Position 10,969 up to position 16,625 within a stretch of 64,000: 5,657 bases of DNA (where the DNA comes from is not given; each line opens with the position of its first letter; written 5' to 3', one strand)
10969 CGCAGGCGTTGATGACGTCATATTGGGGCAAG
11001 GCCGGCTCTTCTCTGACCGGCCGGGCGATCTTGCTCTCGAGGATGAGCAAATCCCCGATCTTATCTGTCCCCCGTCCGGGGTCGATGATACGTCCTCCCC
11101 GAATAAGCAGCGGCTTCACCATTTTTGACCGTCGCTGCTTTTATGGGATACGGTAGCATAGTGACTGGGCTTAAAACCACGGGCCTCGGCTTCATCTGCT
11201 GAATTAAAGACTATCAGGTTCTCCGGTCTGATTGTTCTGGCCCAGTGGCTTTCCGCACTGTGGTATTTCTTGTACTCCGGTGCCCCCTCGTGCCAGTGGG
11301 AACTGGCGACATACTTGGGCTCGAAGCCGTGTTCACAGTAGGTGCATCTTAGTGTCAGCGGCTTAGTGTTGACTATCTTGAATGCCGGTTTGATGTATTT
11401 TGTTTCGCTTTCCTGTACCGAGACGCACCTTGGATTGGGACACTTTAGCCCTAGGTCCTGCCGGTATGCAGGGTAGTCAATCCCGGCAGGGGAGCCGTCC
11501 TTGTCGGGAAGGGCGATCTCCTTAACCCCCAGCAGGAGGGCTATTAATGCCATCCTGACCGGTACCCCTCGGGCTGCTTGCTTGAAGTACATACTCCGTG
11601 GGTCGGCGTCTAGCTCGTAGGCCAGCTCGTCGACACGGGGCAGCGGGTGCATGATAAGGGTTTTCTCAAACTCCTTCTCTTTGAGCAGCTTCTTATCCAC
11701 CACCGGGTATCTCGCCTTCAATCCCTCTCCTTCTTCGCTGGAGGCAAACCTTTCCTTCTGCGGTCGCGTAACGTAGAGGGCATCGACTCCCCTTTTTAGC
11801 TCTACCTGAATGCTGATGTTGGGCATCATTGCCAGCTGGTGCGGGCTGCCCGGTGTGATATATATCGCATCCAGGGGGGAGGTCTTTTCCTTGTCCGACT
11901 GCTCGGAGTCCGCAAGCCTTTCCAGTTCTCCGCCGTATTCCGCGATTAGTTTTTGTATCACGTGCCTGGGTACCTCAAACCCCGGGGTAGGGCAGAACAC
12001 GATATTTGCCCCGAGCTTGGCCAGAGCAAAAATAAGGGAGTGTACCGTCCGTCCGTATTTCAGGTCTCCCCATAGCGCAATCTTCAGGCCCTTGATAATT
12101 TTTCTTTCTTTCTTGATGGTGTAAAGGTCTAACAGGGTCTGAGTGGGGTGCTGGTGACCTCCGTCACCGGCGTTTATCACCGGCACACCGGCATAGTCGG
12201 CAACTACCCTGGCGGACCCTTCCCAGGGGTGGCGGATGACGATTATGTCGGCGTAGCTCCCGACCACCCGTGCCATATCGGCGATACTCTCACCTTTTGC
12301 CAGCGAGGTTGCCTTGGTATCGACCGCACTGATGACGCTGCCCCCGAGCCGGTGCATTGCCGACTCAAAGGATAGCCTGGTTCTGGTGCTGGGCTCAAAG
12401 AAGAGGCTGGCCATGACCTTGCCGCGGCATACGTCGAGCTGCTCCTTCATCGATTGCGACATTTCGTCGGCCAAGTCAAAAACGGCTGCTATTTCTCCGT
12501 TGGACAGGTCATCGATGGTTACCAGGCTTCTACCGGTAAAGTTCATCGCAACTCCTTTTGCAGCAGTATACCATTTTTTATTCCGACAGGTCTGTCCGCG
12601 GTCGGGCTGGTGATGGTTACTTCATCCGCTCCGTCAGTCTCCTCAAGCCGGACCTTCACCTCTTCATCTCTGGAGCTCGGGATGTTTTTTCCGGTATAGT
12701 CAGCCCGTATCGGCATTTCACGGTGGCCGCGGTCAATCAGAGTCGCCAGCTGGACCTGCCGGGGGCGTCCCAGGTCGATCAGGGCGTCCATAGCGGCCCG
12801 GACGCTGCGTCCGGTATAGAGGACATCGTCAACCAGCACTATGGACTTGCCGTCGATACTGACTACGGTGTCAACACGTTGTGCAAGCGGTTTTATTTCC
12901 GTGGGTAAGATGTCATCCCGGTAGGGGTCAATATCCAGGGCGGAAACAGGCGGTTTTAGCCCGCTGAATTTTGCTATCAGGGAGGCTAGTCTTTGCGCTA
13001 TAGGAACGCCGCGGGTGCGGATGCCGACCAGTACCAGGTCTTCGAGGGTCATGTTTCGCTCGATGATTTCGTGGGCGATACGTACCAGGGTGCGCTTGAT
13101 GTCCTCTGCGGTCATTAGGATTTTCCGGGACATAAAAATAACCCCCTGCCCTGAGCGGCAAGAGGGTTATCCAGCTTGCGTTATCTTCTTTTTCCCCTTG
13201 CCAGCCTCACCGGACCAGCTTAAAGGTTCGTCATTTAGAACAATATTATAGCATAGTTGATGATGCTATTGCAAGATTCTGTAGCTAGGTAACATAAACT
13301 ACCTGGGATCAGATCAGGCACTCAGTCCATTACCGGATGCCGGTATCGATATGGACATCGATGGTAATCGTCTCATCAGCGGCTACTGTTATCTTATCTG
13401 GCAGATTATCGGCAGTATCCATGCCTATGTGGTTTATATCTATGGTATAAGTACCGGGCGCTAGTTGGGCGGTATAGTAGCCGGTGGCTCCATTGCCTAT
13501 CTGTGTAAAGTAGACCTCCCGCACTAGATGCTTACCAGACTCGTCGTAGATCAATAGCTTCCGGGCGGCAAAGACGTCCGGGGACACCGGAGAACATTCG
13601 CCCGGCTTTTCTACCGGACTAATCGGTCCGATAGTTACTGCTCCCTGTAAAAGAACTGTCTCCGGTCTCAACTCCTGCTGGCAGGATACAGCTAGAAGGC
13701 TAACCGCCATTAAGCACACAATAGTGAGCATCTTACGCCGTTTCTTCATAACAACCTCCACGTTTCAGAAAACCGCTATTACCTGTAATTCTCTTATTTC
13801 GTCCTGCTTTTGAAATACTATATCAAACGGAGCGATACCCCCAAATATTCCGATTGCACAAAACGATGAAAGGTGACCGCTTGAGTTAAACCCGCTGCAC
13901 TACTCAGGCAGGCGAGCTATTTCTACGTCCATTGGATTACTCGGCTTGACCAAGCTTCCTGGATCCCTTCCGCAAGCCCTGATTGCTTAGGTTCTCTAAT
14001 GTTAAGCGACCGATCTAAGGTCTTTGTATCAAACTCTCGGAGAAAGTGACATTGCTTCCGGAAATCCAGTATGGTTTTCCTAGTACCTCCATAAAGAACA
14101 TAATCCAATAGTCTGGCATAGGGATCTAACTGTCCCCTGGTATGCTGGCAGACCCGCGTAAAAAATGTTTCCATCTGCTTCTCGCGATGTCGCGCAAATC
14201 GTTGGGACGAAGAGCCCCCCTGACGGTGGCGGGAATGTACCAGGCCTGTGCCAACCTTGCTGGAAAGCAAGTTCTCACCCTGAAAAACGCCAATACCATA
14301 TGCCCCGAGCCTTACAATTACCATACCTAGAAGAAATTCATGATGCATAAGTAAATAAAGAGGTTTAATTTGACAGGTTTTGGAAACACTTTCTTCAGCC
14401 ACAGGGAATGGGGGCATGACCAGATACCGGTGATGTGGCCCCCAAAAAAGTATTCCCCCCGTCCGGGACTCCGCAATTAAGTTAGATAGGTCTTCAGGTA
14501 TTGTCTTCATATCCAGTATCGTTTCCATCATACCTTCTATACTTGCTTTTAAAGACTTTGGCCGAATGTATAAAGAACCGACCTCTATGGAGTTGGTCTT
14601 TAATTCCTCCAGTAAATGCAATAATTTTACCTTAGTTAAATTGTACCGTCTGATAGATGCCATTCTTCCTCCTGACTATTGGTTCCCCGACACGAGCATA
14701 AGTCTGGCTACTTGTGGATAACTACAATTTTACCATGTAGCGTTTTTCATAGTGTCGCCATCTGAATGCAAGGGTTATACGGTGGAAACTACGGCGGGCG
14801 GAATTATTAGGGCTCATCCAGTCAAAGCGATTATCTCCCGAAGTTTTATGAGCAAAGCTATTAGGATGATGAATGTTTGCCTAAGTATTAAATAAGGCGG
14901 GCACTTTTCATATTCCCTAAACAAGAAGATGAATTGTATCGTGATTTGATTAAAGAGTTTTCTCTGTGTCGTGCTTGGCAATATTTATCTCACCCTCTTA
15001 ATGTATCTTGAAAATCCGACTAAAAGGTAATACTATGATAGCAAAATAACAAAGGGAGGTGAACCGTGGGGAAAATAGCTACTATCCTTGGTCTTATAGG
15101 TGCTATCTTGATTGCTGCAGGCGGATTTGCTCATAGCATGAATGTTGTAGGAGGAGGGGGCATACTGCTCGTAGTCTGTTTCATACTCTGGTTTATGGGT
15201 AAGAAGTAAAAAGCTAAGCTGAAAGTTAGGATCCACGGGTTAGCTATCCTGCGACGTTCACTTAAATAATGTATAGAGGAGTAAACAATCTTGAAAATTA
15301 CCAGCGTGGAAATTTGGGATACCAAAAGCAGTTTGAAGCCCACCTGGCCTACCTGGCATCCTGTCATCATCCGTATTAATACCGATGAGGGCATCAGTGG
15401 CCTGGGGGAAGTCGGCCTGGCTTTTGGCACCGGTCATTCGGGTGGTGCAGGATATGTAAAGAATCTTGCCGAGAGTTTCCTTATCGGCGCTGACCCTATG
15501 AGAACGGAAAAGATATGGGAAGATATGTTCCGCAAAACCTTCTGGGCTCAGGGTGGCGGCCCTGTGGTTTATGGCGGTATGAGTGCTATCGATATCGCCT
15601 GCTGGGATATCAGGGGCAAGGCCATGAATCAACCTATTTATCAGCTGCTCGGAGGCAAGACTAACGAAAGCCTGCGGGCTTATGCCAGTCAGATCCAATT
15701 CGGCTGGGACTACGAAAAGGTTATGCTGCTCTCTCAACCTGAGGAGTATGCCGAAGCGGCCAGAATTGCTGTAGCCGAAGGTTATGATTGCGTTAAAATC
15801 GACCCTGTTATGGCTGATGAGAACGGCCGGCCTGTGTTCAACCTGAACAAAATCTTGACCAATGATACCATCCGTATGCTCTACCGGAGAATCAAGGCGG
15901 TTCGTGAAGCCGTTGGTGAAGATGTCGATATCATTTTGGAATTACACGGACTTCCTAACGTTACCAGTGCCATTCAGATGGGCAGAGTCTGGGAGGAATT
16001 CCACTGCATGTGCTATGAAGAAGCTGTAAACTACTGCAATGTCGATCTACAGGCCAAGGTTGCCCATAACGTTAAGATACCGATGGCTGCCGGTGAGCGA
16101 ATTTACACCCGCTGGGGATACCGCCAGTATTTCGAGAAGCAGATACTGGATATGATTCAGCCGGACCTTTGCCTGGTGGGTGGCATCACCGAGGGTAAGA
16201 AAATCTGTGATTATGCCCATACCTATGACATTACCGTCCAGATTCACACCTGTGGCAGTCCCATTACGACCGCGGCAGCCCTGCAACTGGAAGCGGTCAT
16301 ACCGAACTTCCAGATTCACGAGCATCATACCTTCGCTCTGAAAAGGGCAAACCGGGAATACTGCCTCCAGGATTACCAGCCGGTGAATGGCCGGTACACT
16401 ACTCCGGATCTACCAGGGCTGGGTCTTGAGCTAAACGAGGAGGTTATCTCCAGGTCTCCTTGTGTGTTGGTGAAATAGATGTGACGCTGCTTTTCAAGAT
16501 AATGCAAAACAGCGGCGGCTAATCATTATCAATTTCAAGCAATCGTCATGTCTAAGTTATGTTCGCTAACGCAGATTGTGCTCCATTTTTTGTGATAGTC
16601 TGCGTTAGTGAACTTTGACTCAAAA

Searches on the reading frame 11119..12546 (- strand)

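Call 81: search_protein_families(library=pfam, proteins=[window:11119-12546:-], max_evalue=0.001)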
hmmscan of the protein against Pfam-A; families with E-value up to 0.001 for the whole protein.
window:11119-12546:- (476 aa): 3 families
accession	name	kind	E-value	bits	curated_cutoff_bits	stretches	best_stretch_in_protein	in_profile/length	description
PF02729.26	OTCace_N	-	5.7e-50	169.7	29.9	1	6-145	1-147/148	Aspartate/ornithine carbamoyltransferase, carbamoyl-P binding domain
PF00185.30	OTCace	-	2.6e-20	73.5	29.4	2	252-337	70-156/157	Aspartate/ornithine carbamoyltransferase, Asp/Orn binding domain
PF02748.20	PyrI_C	-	9.3e-11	41.8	23.4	1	367-409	6-44/48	Aspartate carbamoyltransferase regulatory chain, metal binding domain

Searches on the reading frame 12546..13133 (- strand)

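Call 81: search_protein_families(library=pfam, proteins=[window:12546-13133:-], max_evalue=0.001)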
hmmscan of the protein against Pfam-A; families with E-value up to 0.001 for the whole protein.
window:12546-13133:- (196 aa): 1 family
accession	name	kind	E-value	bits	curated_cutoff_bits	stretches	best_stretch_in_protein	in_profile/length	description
PF00156.33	Pribosyltran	-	6.5e-20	71.5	26.3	1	13-152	12-144/158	Phosphoribosyl transferase domain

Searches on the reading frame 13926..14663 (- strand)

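Call 82: search_protein_families(library=pfam, proteins=[window:13926-14663:-], max_evalue=0.001)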
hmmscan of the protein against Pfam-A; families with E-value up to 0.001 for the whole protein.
window:13926-14663:- (246 aa): 3 families
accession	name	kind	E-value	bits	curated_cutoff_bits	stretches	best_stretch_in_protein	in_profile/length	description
PF18859.6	acVLRF1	-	8.1e-24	84.7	27.1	1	112-242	3-129/130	Actinobacteria/chloroflexi VLRF1 release factor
PF18854.6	baeRF_family10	-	7.1e-09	36.5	27.1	1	99-203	3-109/143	Bacterial archaeo-eukaryotic release factor family 10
PF03464.20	eRF1_2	-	2.5e-07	31.5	27.1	1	113-237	3-127/133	eRF1 domain 2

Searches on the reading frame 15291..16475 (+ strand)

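Call 82: search_protein_families(library=pfam, proteins=[window:15291-16475:+], max_evalue=0.001)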
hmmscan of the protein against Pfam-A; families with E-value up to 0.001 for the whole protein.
window:15291-16475:+ (395 aa): 2 families
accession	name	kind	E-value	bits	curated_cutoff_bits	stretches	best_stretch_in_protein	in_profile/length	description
PF13378.12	MR_MLE_C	-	2.1e-56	191.5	29.4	1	153-385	2-219/219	Enolase C-terminal domain-like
PF02746.21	MR_MLE_N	-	7.8e-17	62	22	1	24-121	28-117/117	Mandelate racemase / muconate lactonizing enzyme, N-terminal domain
